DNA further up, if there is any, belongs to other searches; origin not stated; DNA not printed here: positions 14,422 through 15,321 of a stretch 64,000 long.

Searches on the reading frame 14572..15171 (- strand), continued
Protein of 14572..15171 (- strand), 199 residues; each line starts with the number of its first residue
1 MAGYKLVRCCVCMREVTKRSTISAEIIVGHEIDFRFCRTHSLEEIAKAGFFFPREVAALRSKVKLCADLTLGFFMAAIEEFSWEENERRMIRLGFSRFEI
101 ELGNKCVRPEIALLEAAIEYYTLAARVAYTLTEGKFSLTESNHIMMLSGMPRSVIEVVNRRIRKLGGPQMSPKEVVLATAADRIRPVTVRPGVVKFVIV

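Call 76: search_solved_structures(query=A4, max_evalue=10)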
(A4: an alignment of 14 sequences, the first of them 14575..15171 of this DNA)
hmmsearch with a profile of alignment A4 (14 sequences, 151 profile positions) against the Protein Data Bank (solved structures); distinct sequences matched with E-value up to 10: 11.
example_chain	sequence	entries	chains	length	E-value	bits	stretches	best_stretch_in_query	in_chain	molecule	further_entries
8vl3_A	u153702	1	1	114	0.031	17.9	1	66-116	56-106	De novo designed protein F3 parent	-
8p23_A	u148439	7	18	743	0.29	14.7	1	76-140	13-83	Anaerobic ribonucleoside-triphosphate reductase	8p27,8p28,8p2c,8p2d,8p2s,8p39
2jlh_A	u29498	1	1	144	0.4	14.3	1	38-145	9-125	YOP PROTEINS TRANSLOCATION PROTEIN U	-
7lq3_B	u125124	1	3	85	0.82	13.3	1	88-126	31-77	RsiG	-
7q3e_B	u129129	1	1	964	0.82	13.2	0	43-132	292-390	Protein inturned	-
7lq2_B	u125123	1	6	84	0.91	13.1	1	89-126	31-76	RR RsiG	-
2emf_A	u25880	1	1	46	1.2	12.8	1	5-25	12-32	Zinc finger protein 484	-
7lq4_D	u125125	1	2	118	1.2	12.8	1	60-126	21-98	RsiG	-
8e0o_A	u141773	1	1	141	1.3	12.6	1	33-125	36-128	hetBGL03-15-18a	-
8e0n_A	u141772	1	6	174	2.9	11.5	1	30-131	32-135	BGL18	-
8e0o_C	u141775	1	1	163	9.2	9.9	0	30-132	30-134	hetBGL03-15-18c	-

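Call 77: find_related_loci(query=A3, collection=genome_contigs, flank=5000)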
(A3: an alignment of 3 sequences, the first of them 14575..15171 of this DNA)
Query A3 (199 aa) in genome_contigs; peptide patterns used: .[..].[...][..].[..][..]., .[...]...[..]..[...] (x = any residue, [..] = any of these).
30 stretches matched a pattern, but none encodes a relative of the query by tblastn (E <= 1e-3).

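Call 79: find_related_loci(query=A6, collection=genome_contigs, flank=5000)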
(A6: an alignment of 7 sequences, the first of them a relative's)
Query A6 (148 aa) in genome_contigs; peptide patterns used: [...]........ (x = any residue, [..] = any of these).
10 stretches matched a pattern, but none encodes a relative of the query by tblastn (E <= 1e-3).

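Call 80: find_related_loci(query=A6, collection=viral_contigs, flank=8000)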
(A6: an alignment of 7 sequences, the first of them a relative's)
Query A6 (148 aa) in viral_contigs; peptide patterns used: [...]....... (x = any residue, [..] = any of these).
11 stretches matched a pattern; 1 encode a relative of the query (tblastn E <= 1e-3); 1 distinct loci.
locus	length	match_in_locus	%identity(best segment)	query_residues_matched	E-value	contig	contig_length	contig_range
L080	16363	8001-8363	35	1-125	4e-21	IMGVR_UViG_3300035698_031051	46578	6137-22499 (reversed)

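Call 81: find_encoding_contigs(protein=P0009, flank=8000, max_places=2)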
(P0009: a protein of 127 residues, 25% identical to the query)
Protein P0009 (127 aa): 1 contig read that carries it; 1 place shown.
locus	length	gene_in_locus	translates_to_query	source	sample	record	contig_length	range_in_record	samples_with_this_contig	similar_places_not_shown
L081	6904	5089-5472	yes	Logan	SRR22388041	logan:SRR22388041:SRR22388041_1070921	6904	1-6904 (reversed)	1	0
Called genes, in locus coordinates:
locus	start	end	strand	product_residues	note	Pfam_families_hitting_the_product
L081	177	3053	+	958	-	PF08471:Ribonuc_red_2_N, PF00317:Ribonuc_red_lgN (faint), PF02867:Ribonuc_red_lgC, PF12637:TSCPD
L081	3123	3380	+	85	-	-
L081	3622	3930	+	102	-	-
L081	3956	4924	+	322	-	PF00056:Ldh_1_N, PF03721:UDPG_MGDP_dh_N (faint), PF02866:Ldh_1_C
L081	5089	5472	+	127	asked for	-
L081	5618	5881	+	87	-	-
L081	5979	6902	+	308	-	?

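Call 82: find_encoding_contigs(protein=P0006, flank=8000, max_places=2)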
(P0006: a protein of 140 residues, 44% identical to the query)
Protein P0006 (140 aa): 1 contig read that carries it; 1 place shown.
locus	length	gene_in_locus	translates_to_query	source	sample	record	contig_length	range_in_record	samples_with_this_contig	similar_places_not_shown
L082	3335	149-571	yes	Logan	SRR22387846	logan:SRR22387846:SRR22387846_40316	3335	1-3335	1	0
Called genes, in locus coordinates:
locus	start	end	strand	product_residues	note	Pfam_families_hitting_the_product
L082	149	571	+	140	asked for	-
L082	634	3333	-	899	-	?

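Call 96: search_dna_similar(query=P0003, collection=phages, mode=protein, max_evalue=0.01)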
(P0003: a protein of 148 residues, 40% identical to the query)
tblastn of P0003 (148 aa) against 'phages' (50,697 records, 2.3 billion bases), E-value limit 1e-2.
No match.

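Call 97: search_dna_similar(query=window:14575-15171:-, collection=phages, mode=protein, max_evalue=0.1)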
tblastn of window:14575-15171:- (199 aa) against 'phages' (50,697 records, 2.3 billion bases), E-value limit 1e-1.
No match.

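Call 99: search_protein_families(library=phrogs, alignment_id=A4, max_evalue=0.1)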
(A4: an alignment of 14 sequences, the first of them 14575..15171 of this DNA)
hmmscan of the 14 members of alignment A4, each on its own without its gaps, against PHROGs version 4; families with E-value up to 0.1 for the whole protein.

A. member 1, window:14575-15171:- (199 aa): 0 families

B. families by the number of members that match (of 14 scanned): 5 families
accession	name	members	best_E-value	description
phrog_30484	-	1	0.013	-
phrog_30949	-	1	0.018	-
phrog_4812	-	1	0.051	-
phrog_14697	-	1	0.076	-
phrog_10069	-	1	0.077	-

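Call 100: search_protein_families(library=phrogs, proteins=[L004:5426-6955:+, L004:3369-3998:+, L004:4395-5039:+, L004:7976-8644:+, L004:2835-3365:+, L004:1239-1706:+, L004:318-521:+, L004:973-1242:+, L007:4429-5247:+, L007:1070-1432:+], max_evalue=0.001)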
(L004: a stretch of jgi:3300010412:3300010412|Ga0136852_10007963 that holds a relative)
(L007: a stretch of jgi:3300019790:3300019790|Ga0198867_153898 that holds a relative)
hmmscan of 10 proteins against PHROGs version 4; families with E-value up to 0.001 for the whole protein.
L004:5426-6955:+ (509 aa): 0 families

L004:3369-3998:+ (209 aa): 0 families

L004:4395-5039:+ (214 aa): 0 families

L004:7976-8644:+ (222 aa): 0 families

L004:2835-3365:+ (176 aa): 0 families

L004:1239-1706:+ (155 aa): 7 families
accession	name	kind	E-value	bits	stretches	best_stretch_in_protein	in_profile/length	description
phrog_1872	-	DNA, RNA and nucleotide metabolism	7.8e-27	95.2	1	17-123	28-131/166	endonuclease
phrog_826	-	DNA, RNA and nucleotide metabolism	7.9e-19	69.3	1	7-104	67-162/281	HNH endonuclease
phrog_6254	-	DNA, RNA and nucleotide metabolism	3.5e-18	67.4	1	19-111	9-96/154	HNH endonuclease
phrog_3593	-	DNA, RNA and nucleotide metabolism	9.7e-18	65.6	1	6-121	51-157/210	HNH endonuclease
phrog_59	-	DNA, RNA and nucleotide metabolism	5e-17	63.4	1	23-138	157-264/423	HNH endonuclease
phrog_1492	-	DNA, RNA and nucleotide metabolism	2.4e-14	54.3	1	21-110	77-168/414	HNH endonuclease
phrog_4842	-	DNA, RNA and nucleotide metabolism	2.2e-12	48.1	1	4-90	57-136/154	HNH endonuclease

L004:318-521:+ (67 aa): 5 families
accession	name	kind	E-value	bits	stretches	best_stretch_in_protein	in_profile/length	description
phrog_774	-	unknown function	5.1e-18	66.6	1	1-66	63-128/134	-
phrog_32732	-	unknown function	5.1e-13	50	1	2-63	96-159/159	-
phrog_3934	-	unknown function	2.7e-09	37.7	1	6-64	113-171/336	-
phrog_31816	-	unknown function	7.1e-05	24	1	7-65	53-111/113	-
phrog_15270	-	unknown function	0.00031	21.7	1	3-62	68-127/137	-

L004:973-1242:+ (89 aa): 0 families

L007:4429-5247:+ (272 aa): 0 families

L007:1070-1432:+ (120 aa): 0 families

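Call 101: fold_search(model_id=the predicted structure, library=viral)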
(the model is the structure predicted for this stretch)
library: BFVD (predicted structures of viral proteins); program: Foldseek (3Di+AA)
matches with E <= 10: 201; with E <= 0.001: 0
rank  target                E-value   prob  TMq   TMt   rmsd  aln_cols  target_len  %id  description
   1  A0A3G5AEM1            5.8e-01  0.96  0.15  0.08   1.9        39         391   18  Putative E3 ubiquitin ligase triad3 [Hyperionvirus sp.]
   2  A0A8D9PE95            6.5e-01  0.95  0.15  0.69   2.4        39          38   18  LysW [Bacteriophage sp.]
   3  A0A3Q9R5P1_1          6.9e-01  0.21  0.31  0.10  11.4       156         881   20  (no name in the UniProt tables at hand)
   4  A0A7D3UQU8            7.3e-01  0.91  0.14  0.09   1.5        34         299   29  RBR-type E3 ubiquitin transferase [Fadolivirus FV1/VV64]
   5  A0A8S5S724            7.3e-01  0.16  0.19  0.22  20.5       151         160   11  Thaumarchaeal output domain 1 [Siphoviridae sp. ctqwY3]
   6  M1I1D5                7.3e-01  0.10  0.17  0.11  21.2       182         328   12  (no name in the UniProt tables at hand)
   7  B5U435                7.8e-01  0.72  0.16  0.47   5.5        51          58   18  Uncharacterized protein [Mycobacterium phage Troll4]
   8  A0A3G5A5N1            9.3e-01  0.63  0.18  0.17   4.6        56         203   14  RING-type domain-containing protein (Fragment) [Harvfovirus sp.]
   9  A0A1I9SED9            9.8e-01  0.93  0.15  0.05   2.3        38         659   18  Uncharacterized protein [Klebsiella phage vB_KpnP_KpV48]
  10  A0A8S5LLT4            1.0e+00  0.85  0.17  0.21   2.2        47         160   19  Uncharacterized protein [Siphoviridae sp. ctKcB20]
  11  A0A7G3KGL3            1.1e+00  0.84  0.13  0.59   1.6        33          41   18  Uncharacterized protein [Enterobacter phage vB_EhoM-IME523]
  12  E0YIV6                1.2e+00  0.80  0.18  0.70   2.9        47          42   15  Uncharacterized protein [Lactococcus phage 949]
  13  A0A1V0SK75            1.2e+00  0.66  0.19  0.39   4.6        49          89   10  Uncharacterized protein [Klosneuvirus KNV1]
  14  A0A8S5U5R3            1.2e+00  0.09  0.18  0.20  18.3       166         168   12  Uncharacterized protein [Siphoviridae sp. cteLh2]
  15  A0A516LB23            1.2e+00  0.07  0.17  0.15  21.7       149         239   16  (no name in the UniProt tables at hand)
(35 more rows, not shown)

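Call 103: find_encoding_contigs(protein=P0031, flank=4000, max_places=10)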
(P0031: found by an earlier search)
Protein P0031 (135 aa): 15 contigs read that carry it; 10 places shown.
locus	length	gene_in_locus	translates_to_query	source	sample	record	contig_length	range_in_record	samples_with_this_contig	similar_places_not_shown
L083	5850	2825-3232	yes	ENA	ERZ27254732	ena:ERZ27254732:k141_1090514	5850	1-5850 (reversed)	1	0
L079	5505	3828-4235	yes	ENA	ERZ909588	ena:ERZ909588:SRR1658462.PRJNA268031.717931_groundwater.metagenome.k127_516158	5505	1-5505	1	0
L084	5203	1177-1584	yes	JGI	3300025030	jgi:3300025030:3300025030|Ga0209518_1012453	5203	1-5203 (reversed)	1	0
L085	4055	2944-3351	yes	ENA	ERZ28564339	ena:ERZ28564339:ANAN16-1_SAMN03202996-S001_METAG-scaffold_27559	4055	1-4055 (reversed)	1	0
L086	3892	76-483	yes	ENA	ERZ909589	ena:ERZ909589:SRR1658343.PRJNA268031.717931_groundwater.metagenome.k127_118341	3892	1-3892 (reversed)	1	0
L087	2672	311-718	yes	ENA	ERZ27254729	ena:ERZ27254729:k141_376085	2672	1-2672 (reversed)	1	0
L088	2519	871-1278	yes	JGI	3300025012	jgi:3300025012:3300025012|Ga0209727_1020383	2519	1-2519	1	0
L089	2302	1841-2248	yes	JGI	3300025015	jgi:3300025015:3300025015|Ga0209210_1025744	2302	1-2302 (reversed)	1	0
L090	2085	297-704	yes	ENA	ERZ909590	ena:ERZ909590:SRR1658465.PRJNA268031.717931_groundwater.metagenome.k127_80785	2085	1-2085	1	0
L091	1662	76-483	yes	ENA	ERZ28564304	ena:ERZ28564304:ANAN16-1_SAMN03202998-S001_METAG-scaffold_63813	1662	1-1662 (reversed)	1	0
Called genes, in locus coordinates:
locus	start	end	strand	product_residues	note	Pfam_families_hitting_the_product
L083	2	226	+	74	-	?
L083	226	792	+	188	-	PF03352:Adenine_glyco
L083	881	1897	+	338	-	PF10546:P63C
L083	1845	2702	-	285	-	PF12760:Zn_ribbon_IS1595, PF12762:DDE_Tnp_IS1595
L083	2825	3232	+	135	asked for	-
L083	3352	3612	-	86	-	-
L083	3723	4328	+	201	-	PF02777:Sod_Fe_C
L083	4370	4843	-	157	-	-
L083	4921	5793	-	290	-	PF00551:Formyl_trans_N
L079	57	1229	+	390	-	PF00704:Glyco_hydro_18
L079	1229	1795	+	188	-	PF03352:Adenine_glyco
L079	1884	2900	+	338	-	PF10546:P63C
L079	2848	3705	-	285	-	PF12760:Zn_ribbon_IS1595, PF12762:DDE_Tnp_IS1595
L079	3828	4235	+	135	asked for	-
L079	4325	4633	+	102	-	-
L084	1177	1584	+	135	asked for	-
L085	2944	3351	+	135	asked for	-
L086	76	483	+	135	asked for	-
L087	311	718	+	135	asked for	-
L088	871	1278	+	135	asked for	-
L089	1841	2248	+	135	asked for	-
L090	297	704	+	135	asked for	-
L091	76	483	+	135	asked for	-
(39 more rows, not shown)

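Call 107: search_protein_families(library=pfam, proteins=[L078:1225-1533:-], max_evalue=0.1)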
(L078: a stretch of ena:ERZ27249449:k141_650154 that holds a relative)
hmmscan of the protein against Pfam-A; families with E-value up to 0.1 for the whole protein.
L078:1225-1533:- (103 aa): 0 families

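Call 112: search_protein_families(library=pfam, proteins=[P0003, P0004, P0005, P0006, P0007, P0008, P0009, P0010, P0011, P0012], max_evalue=0.1)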
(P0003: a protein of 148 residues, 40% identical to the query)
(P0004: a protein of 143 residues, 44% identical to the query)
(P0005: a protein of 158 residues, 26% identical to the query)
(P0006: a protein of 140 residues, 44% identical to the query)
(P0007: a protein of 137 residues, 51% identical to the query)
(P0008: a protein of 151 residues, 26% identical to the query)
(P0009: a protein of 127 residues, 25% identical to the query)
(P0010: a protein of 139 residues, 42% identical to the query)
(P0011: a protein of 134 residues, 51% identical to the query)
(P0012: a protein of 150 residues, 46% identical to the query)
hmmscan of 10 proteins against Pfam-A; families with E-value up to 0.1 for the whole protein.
P0003 (148 aa): 0 families

P0004 (143 aa): 2 families
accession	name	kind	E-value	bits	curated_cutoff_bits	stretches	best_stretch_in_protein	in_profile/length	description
PF18871.6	HEPN_Toprim_N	-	0.03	14.7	25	1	77-134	50-107/223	HEPN/Toprim N-terminal domain 1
PF16527.11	CpxA_peri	-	0.061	14.1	23.5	1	25-98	38-103/134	Two-component sensor protein CpxA, periplasmic domain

P0005 (158 aa): 0 families

P0006 (140 aa): 1 family
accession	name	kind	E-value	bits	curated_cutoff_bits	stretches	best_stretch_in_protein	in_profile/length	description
PF16572.11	HlyD_D4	-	0.021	15.1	26.4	0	86-106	31-51/55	Long alpha hairpin domain of cation efflux system protein, CusB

P0007 (137 aa): 0 families

P0008 (151 aa): 0 families

P0009 (127 aa): 0 families

P0010 (139 aa): 0 families

P0011 (134 aa): 1 family
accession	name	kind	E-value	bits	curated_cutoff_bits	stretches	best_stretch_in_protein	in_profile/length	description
PF20931.2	Dicer_platform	-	0.011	16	26.5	1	40-76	15-51/127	Dicer, platform domain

P0012 (150 aa): 1 family
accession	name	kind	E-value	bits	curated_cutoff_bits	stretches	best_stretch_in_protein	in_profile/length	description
PF05026.18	DCP2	-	0.015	15.9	28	1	62-117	25-78/83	Dcp2, box A domain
